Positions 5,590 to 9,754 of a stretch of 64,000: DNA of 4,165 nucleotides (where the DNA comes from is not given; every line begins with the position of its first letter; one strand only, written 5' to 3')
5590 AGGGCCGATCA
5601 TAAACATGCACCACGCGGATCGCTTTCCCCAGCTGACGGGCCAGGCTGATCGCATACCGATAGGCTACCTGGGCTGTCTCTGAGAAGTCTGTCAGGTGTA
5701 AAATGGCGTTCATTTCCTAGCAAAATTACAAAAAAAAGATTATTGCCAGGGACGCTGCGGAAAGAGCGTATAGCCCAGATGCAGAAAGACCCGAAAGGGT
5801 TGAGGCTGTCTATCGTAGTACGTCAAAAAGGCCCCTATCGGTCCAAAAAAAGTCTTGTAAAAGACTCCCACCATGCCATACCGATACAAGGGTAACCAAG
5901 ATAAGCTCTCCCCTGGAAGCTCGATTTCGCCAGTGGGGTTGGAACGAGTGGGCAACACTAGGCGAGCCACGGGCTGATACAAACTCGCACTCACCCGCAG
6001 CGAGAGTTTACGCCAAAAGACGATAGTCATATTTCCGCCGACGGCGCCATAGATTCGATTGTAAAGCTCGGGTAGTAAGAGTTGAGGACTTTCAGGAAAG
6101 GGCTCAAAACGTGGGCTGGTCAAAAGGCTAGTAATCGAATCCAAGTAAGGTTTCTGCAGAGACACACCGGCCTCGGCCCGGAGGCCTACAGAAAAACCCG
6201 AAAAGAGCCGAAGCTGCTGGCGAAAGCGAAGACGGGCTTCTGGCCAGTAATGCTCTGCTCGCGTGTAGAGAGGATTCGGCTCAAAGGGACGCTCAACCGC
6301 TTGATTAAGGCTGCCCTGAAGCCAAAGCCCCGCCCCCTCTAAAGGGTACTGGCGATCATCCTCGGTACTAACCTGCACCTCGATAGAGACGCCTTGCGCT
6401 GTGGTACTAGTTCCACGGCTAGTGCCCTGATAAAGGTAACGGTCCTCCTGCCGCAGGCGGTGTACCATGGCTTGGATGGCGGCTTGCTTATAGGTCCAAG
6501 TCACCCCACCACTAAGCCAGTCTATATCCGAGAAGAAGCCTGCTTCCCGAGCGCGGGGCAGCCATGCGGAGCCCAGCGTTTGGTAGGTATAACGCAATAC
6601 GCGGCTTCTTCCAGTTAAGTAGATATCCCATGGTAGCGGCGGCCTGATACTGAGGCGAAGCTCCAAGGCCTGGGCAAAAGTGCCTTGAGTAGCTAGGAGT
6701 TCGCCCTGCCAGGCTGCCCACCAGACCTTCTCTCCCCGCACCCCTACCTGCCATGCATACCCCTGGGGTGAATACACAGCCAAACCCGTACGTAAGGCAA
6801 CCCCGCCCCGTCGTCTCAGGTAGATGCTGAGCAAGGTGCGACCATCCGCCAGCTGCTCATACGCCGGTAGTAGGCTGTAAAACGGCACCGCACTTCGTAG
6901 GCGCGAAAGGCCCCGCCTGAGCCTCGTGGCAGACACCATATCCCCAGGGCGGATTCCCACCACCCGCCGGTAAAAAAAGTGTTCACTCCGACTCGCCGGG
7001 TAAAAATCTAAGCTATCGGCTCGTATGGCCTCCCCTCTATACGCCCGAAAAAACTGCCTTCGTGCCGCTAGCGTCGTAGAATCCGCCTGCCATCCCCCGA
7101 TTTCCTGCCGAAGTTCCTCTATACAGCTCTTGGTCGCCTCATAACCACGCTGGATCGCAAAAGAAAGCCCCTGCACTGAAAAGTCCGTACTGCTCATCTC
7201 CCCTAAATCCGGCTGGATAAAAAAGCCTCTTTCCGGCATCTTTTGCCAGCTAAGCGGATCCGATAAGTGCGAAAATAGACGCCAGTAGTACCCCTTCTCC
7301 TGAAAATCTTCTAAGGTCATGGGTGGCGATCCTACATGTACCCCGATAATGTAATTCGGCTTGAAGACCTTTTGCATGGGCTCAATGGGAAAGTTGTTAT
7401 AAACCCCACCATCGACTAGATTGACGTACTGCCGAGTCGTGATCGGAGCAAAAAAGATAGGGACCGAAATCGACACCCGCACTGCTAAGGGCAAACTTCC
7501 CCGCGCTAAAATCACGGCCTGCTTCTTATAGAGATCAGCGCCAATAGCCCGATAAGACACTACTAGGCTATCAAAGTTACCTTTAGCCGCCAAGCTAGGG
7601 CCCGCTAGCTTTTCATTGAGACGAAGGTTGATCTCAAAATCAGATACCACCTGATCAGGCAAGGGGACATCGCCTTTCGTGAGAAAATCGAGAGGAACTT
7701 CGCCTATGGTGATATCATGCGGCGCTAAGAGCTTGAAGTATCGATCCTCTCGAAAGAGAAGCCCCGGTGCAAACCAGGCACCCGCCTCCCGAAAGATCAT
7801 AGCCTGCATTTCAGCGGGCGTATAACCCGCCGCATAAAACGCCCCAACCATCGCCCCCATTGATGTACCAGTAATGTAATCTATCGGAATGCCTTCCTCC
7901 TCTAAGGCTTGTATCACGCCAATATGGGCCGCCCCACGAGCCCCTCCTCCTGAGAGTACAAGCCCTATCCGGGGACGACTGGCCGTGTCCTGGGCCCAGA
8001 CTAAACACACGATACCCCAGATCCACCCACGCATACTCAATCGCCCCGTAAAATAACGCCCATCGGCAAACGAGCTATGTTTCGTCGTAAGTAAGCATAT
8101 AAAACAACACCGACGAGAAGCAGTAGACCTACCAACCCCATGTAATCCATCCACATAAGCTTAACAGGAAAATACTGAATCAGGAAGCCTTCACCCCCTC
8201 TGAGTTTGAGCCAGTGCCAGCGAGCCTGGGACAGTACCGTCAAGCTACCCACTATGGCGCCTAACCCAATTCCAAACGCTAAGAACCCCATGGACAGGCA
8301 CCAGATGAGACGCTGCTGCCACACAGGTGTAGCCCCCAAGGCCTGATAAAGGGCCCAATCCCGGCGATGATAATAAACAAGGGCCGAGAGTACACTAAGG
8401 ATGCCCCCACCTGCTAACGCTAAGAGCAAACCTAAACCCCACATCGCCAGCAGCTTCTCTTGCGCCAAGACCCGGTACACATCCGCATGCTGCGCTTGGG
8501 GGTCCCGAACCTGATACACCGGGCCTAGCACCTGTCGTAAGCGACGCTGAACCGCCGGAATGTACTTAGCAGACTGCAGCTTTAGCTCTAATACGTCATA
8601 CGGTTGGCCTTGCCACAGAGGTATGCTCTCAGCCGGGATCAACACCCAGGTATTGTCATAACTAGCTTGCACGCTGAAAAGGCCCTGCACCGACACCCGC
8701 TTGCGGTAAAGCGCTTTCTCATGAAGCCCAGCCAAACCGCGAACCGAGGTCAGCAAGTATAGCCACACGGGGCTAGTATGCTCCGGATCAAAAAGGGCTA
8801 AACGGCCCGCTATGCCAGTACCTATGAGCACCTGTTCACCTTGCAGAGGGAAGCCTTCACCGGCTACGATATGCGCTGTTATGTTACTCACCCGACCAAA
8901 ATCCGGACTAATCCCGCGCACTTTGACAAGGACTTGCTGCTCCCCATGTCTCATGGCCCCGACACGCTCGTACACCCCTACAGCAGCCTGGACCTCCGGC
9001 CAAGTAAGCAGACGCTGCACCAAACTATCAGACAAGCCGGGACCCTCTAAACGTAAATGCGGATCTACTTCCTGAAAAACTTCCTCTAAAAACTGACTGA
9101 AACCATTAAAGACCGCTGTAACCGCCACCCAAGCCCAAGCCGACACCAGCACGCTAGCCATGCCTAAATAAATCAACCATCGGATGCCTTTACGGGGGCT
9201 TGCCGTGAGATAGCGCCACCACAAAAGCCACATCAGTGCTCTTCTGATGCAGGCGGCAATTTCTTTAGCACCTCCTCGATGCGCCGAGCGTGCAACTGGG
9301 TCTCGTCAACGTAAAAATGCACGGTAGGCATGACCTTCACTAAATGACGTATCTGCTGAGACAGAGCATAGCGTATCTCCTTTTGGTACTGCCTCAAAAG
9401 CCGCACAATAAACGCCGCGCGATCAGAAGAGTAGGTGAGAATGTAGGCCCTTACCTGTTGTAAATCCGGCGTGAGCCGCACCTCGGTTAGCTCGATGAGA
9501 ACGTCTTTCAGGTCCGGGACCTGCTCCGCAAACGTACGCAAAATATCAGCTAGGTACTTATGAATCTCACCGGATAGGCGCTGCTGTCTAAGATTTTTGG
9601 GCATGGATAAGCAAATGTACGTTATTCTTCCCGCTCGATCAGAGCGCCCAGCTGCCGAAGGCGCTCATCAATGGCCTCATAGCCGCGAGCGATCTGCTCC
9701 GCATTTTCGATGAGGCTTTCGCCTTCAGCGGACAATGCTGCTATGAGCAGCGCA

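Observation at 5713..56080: Pervasive leaderless architecture: -7 promoter element sits 3-8 nt before the start codon of 17 genes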

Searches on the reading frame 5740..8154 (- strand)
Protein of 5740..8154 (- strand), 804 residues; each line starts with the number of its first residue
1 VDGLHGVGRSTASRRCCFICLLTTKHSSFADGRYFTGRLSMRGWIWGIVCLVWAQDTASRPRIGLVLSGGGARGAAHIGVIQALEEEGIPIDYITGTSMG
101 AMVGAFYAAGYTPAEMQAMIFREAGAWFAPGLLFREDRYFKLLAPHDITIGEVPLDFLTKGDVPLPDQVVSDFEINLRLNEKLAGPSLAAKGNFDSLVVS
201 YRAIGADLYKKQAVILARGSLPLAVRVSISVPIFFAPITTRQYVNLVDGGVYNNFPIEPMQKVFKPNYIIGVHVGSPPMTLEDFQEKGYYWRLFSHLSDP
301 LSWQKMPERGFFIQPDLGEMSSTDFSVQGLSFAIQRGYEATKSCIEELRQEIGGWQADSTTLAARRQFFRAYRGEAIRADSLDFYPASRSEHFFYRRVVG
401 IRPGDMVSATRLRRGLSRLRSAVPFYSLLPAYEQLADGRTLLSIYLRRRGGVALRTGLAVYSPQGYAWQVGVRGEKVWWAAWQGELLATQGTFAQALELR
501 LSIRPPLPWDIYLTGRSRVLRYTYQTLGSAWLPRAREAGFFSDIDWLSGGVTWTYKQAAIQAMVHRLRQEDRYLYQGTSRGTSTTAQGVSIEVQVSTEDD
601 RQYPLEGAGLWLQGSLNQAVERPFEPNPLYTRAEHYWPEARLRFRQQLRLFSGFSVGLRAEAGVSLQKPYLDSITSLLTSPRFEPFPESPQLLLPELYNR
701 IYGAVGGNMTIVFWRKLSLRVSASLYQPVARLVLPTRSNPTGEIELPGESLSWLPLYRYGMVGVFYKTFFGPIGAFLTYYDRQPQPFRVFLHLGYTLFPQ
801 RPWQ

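Call 54: search_protein_families(library=pfam, proteins=[window:5740-8154:-])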
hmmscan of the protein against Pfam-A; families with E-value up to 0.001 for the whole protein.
window:5740-8154:- (804 aa): 1 family
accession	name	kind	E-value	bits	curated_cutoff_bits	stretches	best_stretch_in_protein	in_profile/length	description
PF01734.28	Patatin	-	2.2e-27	96.9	27.7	1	65-259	1-189/191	Patatin-like phospholipase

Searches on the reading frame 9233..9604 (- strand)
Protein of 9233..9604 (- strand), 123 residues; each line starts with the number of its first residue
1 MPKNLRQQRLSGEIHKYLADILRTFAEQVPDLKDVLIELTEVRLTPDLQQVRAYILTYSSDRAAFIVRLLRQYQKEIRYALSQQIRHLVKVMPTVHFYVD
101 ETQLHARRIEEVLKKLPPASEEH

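Call 37: search_protein_families(library=pfam, proteins=[window:9233-9604:-])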
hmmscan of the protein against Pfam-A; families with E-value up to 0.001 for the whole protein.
window:9233-9604:- (123 aa): 1 family
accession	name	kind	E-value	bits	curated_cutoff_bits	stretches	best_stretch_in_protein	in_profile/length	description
PF02033.23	RBFA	-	9.7e-18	64.8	34.7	1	6-113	1-105/105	Ribosome-binding factor A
